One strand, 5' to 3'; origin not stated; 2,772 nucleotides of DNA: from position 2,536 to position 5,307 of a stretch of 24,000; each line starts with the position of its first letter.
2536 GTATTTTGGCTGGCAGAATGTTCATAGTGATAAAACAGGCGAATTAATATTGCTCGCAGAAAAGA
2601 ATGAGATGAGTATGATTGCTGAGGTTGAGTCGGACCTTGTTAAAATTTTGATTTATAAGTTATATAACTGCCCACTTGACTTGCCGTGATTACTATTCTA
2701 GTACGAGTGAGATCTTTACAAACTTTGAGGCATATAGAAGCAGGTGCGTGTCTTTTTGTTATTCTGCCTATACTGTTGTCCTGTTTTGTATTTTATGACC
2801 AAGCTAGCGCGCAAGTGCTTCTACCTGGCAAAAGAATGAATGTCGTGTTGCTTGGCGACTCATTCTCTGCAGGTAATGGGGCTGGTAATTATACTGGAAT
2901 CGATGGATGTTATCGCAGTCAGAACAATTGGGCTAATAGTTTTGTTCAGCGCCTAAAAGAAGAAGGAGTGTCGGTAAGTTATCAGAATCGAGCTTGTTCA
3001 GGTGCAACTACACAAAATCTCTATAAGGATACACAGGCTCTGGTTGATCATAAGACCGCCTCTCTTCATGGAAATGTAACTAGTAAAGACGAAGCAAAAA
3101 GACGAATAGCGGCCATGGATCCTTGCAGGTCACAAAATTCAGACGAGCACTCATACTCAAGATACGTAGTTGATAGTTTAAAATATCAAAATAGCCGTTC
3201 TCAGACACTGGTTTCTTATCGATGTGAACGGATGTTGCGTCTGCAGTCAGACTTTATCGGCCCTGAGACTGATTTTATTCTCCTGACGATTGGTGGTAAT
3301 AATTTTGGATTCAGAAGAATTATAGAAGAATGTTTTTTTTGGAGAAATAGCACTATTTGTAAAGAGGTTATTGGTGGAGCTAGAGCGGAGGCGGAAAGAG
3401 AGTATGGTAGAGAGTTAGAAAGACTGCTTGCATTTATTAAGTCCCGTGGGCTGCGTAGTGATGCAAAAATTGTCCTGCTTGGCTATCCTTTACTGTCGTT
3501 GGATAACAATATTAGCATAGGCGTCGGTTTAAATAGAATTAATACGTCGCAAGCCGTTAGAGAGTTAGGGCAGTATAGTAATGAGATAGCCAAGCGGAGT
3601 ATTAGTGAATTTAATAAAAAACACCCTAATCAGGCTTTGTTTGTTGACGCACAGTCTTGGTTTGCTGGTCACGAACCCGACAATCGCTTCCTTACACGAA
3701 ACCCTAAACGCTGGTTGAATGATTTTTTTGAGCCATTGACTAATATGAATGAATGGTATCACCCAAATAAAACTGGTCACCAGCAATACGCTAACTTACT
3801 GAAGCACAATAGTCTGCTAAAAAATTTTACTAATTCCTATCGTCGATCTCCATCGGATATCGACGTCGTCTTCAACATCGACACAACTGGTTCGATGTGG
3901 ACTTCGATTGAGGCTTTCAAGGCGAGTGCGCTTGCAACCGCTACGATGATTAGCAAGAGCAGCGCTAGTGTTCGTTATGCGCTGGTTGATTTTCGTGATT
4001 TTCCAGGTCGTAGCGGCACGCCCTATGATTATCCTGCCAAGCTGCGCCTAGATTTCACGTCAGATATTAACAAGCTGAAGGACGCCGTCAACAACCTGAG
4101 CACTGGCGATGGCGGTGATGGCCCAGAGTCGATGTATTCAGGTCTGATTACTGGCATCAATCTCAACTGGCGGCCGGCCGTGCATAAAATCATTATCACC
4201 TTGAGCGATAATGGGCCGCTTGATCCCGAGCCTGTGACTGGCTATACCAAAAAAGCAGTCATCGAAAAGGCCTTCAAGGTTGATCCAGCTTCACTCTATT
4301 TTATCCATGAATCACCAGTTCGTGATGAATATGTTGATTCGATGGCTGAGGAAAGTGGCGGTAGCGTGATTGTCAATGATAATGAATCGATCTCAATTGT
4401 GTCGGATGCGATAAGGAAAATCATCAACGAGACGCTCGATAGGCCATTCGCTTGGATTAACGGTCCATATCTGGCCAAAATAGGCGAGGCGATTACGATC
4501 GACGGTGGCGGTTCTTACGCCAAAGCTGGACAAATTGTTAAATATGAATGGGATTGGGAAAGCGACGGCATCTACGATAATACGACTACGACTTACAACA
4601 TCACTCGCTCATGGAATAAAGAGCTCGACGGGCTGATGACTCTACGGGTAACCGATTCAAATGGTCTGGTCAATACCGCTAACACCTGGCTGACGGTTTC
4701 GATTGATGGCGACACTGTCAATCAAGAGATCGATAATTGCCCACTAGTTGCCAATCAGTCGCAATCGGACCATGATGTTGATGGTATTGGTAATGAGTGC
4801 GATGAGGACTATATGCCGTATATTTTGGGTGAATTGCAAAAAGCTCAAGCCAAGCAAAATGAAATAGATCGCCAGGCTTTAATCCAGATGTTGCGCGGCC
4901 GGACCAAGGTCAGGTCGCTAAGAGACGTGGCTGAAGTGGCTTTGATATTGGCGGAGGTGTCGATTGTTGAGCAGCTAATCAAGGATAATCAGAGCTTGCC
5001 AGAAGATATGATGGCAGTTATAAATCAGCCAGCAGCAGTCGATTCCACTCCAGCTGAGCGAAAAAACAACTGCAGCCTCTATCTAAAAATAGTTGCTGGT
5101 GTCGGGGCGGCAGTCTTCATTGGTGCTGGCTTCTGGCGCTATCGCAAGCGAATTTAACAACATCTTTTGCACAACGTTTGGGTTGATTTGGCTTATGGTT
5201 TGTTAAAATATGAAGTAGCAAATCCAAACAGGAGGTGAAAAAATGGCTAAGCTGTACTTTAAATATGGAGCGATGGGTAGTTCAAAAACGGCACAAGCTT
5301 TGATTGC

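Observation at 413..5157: Orphan cassette array upstream of a lipase-adhesin gene: [promoter + anchored small protein + 5' lipase module] x3, only the last copy complete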

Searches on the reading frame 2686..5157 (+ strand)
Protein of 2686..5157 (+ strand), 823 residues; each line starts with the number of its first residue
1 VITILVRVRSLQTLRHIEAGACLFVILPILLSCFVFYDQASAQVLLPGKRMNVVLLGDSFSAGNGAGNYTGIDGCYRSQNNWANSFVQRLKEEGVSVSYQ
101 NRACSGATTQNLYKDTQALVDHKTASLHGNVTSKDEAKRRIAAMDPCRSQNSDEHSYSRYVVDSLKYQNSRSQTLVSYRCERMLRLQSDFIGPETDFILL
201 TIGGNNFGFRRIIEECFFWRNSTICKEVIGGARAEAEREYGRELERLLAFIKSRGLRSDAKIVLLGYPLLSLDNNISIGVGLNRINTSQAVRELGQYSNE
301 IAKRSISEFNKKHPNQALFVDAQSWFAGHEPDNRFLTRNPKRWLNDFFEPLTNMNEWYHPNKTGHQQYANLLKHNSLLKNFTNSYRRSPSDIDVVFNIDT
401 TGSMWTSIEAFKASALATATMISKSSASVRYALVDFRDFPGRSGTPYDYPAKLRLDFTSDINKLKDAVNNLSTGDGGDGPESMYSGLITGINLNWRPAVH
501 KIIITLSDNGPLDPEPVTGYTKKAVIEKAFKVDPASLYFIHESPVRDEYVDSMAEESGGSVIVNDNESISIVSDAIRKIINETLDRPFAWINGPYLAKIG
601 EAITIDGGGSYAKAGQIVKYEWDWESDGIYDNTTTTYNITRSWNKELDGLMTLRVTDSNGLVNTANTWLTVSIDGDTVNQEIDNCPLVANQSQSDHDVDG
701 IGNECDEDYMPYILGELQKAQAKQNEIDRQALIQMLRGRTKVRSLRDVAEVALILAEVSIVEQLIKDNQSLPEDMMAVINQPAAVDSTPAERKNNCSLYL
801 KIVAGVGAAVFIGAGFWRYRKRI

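Call 6: search_protein_families(library=pfam, proteins=[window:2686-5157:+], max_evalue=0.1)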
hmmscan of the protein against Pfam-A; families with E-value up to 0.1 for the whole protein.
window:2686-5157:+ (823 aa): 7 families
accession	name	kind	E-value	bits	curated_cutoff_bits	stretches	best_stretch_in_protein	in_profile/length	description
PF13472.12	Lipase_GDSL_2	-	1.1e-12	49.3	32.9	2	56-119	2-58/178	GDSL-like Lipase/Acylhydrolase family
PF25106.1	VWA_4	-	3.2e-09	37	27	1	394-492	2-90/169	von Willebrand factor A domain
PF00657.28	Lipase_GDSL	-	5.4e-08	33.7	23.6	1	53-371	1-207/208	GDSL-like Lipase/Acylhydrolase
PF18911.6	PKD_4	-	1.2e-05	25.7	27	1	586-667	3-81/85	PKD domain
PF22352.2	K319L-like_PKD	-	0.0013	19.1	27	1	601-671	12-84/84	K319L-like, PKD domain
PF02412.23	TSP_3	-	0.0045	17.1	25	1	673-693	16-36/36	Thrombospondin type 3 repeat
PF13519.12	VWA_2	-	0.0049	17.9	27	1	394-508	1-105/107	von Willebrand factor type A domain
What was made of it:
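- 2686..5157 (+): L3, the complete 823-aa surface protein: signal peptide, SGNH lipase (about aa 53-371), VWA (about 394-508), PKD (about 586-667), a TSP3 repeat (about 673-693), and a C-terminal transmembrane anchor followed by RYRKRI. Pfam (call 6).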

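Call 9: find_encoding_contigs(protein=window:2686-5157:+, flank=10000, max_places=10)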
Protein window:2686-5157:+ (823 aa): no gene with exactly this product is on record in the collection.

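Call 15: find_homologous_proteins(query=window:2686-5157:+, max_evalue=0.001)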
Query window:2686-5157:+ (823 aa): 468 proteins with E <= 0.001 among 8000 candidates; the best 120 are listed.
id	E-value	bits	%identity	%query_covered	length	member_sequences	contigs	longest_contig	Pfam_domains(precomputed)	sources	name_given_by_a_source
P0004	0.0e+0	1664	99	89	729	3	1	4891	PF25106.2,PF13472.13,PF18911.7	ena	-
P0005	3.2e-195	669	48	80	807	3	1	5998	PF02412.24,PF00092.35,PF25106.2,PF13472.13,PF18911.7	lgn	-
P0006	4.7e-189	649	45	83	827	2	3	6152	PF00092.35,PF25106.2,PF13519.13,PF13472.13,PF18911.7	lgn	-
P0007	9.5e-187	641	45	82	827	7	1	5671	PF00092.35,PF25106.2,PF13519.13,PF13472.13,PF18911.7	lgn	-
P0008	2.7e-183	629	44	82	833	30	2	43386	PF00092.35,PF25106.2,PF13472.13,PF18911.7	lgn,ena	-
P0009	2.4e-180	620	44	82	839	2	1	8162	PF00092.35,PF25106.2,PF13519.13,PF13472.13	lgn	-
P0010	3.5e-180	619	44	80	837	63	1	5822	PF00801.27,PF00092.35,PF25106.2,PF13519.13,PF13472.13,PF18911.7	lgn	-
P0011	3.4e-179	616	43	81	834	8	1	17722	PF00092.35,PF25106.2,PF13519.13,PF13472.13,PF18911.7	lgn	-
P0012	7.5e-179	615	44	82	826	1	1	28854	PF00092.35,PF25106.2,PF13519.13,PF13472.13,PF18911.7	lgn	-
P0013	8.7e-176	605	43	83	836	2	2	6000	PF00092.35,PF25106.2,PF13472.13,PF00657.29,PF18911.7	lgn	-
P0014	3.8e-171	589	43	81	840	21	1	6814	PF00801.27,PF00092.35,PF25106.2,PF13519.13,PF13472.13,PF00657.29,PF18911.7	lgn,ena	-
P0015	7.2e-169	582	42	81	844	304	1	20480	PF00801.27,PF00092.35,PF25106.2,PF13472.13,PF00657.29,PF18911.7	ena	-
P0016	1.2e-168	581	43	81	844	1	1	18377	PF00801.27,PF00092.35,PF25106.2,PF13472.13,PF00657.29,PF18911.7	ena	-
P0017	1.5e-168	581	41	83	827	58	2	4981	PF00801.27,PF00092.35,PF25106.2,PF13519.13,PF13472.13,PF00657.29,PF18911.7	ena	-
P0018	3.9e-168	579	42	81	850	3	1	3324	PF00801.27,PF00092.35,PF25106.2,PF13472.13,PF00657.29,PF18911.7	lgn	-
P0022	1.0e-166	575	42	81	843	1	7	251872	PF00801.27,PF00092.35,PF25106.2,PF13472.13,PF00657.29,PF18911.7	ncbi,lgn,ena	-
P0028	3.0e-166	573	50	40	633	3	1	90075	PF02412.24,PF13472.13,PF00657.29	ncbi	-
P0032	5.7e-155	536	40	83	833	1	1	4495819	PF00801.27,PF00092.35,PF25106.2,PF13472.13,PF18911.7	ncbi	ncbi:lysophospholipase L1-like esterase [Marmoricola sp. URHA0025 HA25]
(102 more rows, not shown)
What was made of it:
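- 2686..5157 (+): 468 homologues share this architecture (call 15).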

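Call 16: find_encoding_contigs(protein=P0004, flank=10000, max_places=10)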
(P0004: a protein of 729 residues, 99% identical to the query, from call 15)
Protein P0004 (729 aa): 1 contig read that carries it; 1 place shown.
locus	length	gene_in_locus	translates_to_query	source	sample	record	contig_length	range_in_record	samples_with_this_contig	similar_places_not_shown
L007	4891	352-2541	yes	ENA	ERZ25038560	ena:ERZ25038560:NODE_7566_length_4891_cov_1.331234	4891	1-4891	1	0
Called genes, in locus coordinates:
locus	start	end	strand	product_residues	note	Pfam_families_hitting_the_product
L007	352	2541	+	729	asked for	PF13472:Lipase_GDSL_2 (faint), PF25106:VWA_4, PF18911:PKD_4 (faint)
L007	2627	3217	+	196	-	PF00265:TK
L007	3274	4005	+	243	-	PF03444:WHD_HrcA (weak), PF08220:HTH_DeoR (weak), PF01628:HrcA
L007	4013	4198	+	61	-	-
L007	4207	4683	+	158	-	PF01025:GrpE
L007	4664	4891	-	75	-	?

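Call 17: find_encoding_contigs(protein=P0005, flank=6000, max_places=6)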
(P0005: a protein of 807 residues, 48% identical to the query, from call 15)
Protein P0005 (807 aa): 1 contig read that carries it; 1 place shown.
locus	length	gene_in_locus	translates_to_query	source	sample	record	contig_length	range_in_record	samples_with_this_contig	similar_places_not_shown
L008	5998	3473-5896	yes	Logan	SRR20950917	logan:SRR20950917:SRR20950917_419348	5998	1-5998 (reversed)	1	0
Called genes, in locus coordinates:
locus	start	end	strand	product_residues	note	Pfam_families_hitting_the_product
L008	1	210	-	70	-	?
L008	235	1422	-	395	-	PF00162:PGK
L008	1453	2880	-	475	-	PF00224:PK, PF02887:PK_C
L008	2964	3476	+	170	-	-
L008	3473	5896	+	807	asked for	PF13472:Lipase_GDSL_2 (faint), PF00092:VWA (weak), PF25106:VWA_4 (faint), PF18911:PKD_4 (weak), PF02412:TSP_3 (faint)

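Call 18: find_encoding_contigs(protein=P0008, flank=6000, max_places=6)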
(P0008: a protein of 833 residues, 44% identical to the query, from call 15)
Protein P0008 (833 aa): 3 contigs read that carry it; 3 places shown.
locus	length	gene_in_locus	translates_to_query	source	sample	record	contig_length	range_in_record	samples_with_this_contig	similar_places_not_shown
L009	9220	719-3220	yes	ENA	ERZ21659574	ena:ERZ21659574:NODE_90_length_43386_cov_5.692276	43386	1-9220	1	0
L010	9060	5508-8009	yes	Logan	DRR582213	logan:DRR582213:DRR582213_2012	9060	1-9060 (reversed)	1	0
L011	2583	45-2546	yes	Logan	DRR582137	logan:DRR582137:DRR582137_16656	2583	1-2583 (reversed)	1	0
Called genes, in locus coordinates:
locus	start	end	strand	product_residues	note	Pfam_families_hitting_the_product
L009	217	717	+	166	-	-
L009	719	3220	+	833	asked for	PF13472:Lipase_GDSL_2 (faint), PF00092:VWA (weak), PF25106:VWA_4, PF18911:PKD_4 (weak)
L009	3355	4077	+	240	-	PF00578:AhpC-TSA, PF08534:Redoxin, PF10417:1-cysPrx_C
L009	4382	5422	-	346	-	PF00768:Peptidase_S11, PF13354:Beta-lactamase2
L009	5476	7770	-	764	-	PF02687:FtsX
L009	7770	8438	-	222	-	PF00005:ABC_tran, PF13304:AAA_21 (faint)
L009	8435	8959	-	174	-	PF03551:PadR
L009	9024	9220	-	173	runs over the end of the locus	PF00293:NUDIX, PF22327:Nudt16-like (weak)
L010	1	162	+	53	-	?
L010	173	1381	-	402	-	PF00579:tRNA-synt_1b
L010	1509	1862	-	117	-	-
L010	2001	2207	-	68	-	-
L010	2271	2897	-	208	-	-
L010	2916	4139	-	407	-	PF07690:MFS_1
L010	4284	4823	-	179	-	-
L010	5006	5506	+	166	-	-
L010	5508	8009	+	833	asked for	PF13472:Lipase_GDSL_2 (faint), PF00092:VWA (weak), PF25106:VWA_4, PF18911:PKD_4 (weak)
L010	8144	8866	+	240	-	PF00578:AhpC-TSA, PF08534:Redoxin, PF10417:1-cysPrx_C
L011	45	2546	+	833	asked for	PF13472:Lipase_GDSL_2 (faint), PF00092:VWA (weak), PF25106:VWA_4, PF18911:PKD_4 (weak)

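Call 20: find_encoding_contigs(protein=P0028, flank=8000, max_places=4)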
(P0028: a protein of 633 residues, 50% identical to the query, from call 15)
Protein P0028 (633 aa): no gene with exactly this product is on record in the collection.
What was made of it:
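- Tried and rejected: Exact look-ups of the 823-aa lipase and of the paralogue P0028 found no record, probably because gene callers chose other start codons (calls 9, 20).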

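Call 23: find_related_loci(query=window:2686-5157:+, collection=genome_contigs, flank=10000)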
Query window:2686-5157:+ (823 aa) in genome_contigs; peptide patterns used: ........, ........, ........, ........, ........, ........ (x = any residue, [..] = any of these).
32 stretches matched a pattern; 12 encode a relative of the query (tblastn E <= 1e-3); 12 distinct loci.
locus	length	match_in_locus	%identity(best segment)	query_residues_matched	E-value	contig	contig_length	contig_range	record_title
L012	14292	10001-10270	41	583-671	3e-13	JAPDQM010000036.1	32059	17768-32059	MAG: candidate division KSB1 bacterium isolate JZ4_201803_bins_154 JZ-4_201803_bins_154_scaffold_36, whole genome shotgu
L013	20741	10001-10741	44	450-682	4e-10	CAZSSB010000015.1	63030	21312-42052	MAG TPA_asm: uncultured Planctomycetales bacterium isolate binchicken_co334_328 genome assembly, contig: NODE_651_length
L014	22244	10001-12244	34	571-679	9e-10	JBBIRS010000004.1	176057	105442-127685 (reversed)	MAG: Planctomycetales bacterium isolate QH1S170213_bin_355 NODE_81_length_176057_cov_6.210202, whole genome shotgun sequ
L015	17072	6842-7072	40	594-672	2e-9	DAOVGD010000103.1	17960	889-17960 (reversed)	MAG TPA_asm: Desulfobacterales bacterium isolate CSMAG_1126 CSMAG_1126_k141_5668404_length_17960_cov_16.9958, whole geno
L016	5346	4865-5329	41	563-673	7e-9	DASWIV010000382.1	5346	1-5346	MAG TPA_asm: bacterium isolate SMAG_U2878 k141_1105737, whole genome shotgun sequence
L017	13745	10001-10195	42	599-664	2e-8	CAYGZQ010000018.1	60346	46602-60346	MAG TPA_asm: uncultured Planctomycetota bacterium isolate ERP119294_co1_436 genome assembly, contig: NODE_489_length_603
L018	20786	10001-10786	39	599-677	4e-8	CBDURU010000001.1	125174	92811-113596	MAG TPA_asm: uncultured bacterium isolate SRR21487743_binner23_Refined_23 genome assembly, contig: ERZ25748485.11, whole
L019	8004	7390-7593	48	616-686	6e-7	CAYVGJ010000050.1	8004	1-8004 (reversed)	MAG TPA_asm: uncultured bacterium isolate binchicken_co20_225 genome assembly, contig: NODE_16145_length_8004_cov_34.801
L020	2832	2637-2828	36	603-665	1e-6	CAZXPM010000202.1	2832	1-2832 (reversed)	MAG TPA_asm: uncultured Planctomycetales bacterium isolate binchicken_co355_82 genome assembly, contig: NODE_44068_lengt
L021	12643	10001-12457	42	603-700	4e-6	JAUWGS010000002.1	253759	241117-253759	MAG: Planctomycetales bacterium isolate CSMAG_2248 CSMAG_2248_k141_2795664_length_253759_cov_35.6698, whole genome shotg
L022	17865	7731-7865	52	614-657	2e-5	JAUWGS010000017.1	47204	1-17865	MAG: Planctomycetales bacterium isolate CSMAG_2248 CSMAG_2248_k141_335598_length_47204_cov_32.6299, whole genome shotgun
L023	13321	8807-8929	44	617-659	2e-4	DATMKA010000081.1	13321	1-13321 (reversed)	MAG TPA_asm: Thermoplasmatota archaeon isolate SMAG_U13584 k141_195591, whole genome shotgun sequence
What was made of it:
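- Tried and rejected: I therefore have no organism name and no syntenic locus from named genomes (call 23).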

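Call 51: find_encoding_contigs(protein=P0022, flank=5000, max_places=4)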
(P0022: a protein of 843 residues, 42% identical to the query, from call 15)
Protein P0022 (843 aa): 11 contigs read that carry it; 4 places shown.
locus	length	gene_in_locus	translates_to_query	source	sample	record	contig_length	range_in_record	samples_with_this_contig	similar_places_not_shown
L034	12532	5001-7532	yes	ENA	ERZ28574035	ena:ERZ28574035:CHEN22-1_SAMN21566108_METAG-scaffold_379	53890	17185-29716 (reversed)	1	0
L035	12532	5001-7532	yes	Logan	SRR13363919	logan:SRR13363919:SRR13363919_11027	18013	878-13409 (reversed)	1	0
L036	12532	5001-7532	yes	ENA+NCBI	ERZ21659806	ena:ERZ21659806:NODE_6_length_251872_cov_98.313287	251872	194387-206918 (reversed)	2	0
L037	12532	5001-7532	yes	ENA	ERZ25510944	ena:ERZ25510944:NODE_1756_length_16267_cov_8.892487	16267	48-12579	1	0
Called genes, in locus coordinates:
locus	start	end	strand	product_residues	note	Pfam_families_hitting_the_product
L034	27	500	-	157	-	PF00293:NUDIX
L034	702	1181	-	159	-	PF01725:Ham1p_like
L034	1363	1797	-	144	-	PF00293:NUDIX, PF14815:NUDIX_4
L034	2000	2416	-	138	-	PF00293:NUDIX, PF14815:NUDIX_4 (weak)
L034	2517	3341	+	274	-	PF00800:PDT, PF01842:ACT (weak), PF22629:ACT_AHAS_ss (faint)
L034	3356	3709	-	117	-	PF04237:YjbR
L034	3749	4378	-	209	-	-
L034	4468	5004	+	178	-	-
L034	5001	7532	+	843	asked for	PF00657:Lipase_GDSL, PF13472:Lipase_GDSL_2 (faint), PF00092:VWA (weak), PF25106:VWA_4, PF18911:PKD_4, PF00801:PKD (weak)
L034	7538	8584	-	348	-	PF00438:S-AdoMet_synt_N, PF02772:S-AdoMet_synt_M, PF02773:S-AdoMet_synt_C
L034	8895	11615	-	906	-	PF04851:ResIII, PF00270:DEAD, PF19778:RE_endonuc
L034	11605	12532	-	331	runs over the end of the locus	PF13310:Virulence_RhuM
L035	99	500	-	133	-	PF00293:NUDIX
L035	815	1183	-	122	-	PF01725:Ham1p_like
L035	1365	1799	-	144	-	PF00293:NUDIX, PF14815:NUDIX_4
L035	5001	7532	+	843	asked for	PF00657:Lipase_GDSL, PF13472:Lipase_GDSL_2 (faint), PF00092:VWA (weak), PF25106:VWA_4, PF18911:PKD_4, PF00801:PKD (weak)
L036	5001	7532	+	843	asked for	PF00657:Lipase_GDSL, PF13472:Lipase_GDSL_2 (faint), PF00092:VWA (weak), PF25106:VWA_4, PF18911:PKD_4, PF00801:PKD (weak)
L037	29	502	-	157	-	PF00293:NUDIX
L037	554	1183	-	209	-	PF01725:Ham1p_like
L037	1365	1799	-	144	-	PF00293:NUDIX, PF14815:NUDIX_4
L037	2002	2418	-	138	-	PF00293:NUDIX, PF14815:NUDIX_4 (weak)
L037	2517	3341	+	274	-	PF00800:PDT, PF01842:ACT (weak), PF22629:ACT_AHAS_ss (faint)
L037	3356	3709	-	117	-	PF04237:YjbR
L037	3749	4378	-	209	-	-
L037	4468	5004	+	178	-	-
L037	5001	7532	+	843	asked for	PF00657:Lipase_GDSL, PF13472:Lipase_GDSL_2 (faint), PF00092:VWA (weak), PF25106:VWA_4, PF18911:PKD_4, PF00801:PKD (weak)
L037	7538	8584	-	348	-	PF00438:S-AdoMet_synt_N, PF02772:S-AdoMet_synt_M, PF02773:S-AdoMet_synt_C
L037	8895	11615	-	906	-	PF04851:ResIII, PF00270:DEAD, PF19778:RE_endonuc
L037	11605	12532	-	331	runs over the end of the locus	PF13310:Virulence_RhuM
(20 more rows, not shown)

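Call 56: find_encoding_contigs(protein=P0032, flank=3000, max_places=2)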
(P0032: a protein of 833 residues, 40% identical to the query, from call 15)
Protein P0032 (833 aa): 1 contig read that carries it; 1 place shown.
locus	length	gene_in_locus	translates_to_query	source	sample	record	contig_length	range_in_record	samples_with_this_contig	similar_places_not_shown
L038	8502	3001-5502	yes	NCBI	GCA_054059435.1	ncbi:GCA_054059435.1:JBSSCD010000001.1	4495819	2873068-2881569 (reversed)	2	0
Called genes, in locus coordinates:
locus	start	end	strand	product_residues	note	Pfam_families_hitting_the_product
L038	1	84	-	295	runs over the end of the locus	PF00126:HTH_1, PF03466:LysR_substrate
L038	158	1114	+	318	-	PF00892:EamA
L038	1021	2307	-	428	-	PF01565:FAD_binding_4, PF08031:BBE (weak)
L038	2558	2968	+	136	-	-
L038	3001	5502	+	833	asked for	PF13472:Lipase_GDSL_2 (faint), PF00092:VWA, PF25106:VWA_4, PF00801:PKD (weak), PF18911:PKD_4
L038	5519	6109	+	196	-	PF18911:PKD_4, PF00801:PKD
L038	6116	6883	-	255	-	PF00293:NUDIX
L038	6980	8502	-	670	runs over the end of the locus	PF22019:GlgB_N (weak), PF02922:CBM_48, PF00128:Alpha-amylase, PF02806:Alpha-amylase_C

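Call 61: search_protein_families(library=ncbifam, proteins=[window:2686-5157:+], max_evalue=0.001)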
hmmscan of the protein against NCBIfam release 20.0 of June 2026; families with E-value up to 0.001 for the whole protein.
window:2686-5157:+ (823 aa): 2 families
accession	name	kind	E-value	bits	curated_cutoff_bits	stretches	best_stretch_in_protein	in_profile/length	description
NF047638.1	throspo3_MtsC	equivalog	4.5e-09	35.7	350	1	673-709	232-268/428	cell-cell cohesion MYXO-CTERM protein MtsC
NF045500.1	Omp28_seleno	equivalog_domain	1.2e-05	24.9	200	1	669-723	271-326/377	Omp28-related selenoprotein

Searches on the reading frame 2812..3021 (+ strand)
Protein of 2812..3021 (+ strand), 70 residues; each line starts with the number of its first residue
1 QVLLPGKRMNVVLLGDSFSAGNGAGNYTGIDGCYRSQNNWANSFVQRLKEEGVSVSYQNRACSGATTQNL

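Call 78: find_related_loci(query=A8, collection=metagenome_contigs, flank=5000)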
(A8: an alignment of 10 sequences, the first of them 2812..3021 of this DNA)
Query A8 (70 aa) in metagenome_contigs; peptide patterns used: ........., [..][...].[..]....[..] (x = any residue, [..] = any of these).
59 stretches matched a pattern; 9 encode a relative of the query (tblastn E <= 1e-3); 9 distinct loci.
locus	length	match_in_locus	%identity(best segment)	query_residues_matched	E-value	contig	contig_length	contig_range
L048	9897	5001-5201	60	4-70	5e-26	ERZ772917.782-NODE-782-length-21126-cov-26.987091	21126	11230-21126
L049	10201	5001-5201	52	4-70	3e-25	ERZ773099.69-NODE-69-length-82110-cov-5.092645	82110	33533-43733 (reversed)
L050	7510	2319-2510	61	7-70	2e-24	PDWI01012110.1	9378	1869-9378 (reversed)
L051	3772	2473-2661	61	7-70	1e-23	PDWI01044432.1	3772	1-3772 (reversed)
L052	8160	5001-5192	53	7-70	2e-21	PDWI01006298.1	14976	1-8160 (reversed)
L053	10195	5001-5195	52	6-70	3e-19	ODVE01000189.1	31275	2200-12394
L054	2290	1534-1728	52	6-70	1e-18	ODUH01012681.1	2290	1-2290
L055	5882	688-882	51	6-70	2e-17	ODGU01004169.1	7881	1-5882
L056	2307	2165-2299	58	4-48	4e-17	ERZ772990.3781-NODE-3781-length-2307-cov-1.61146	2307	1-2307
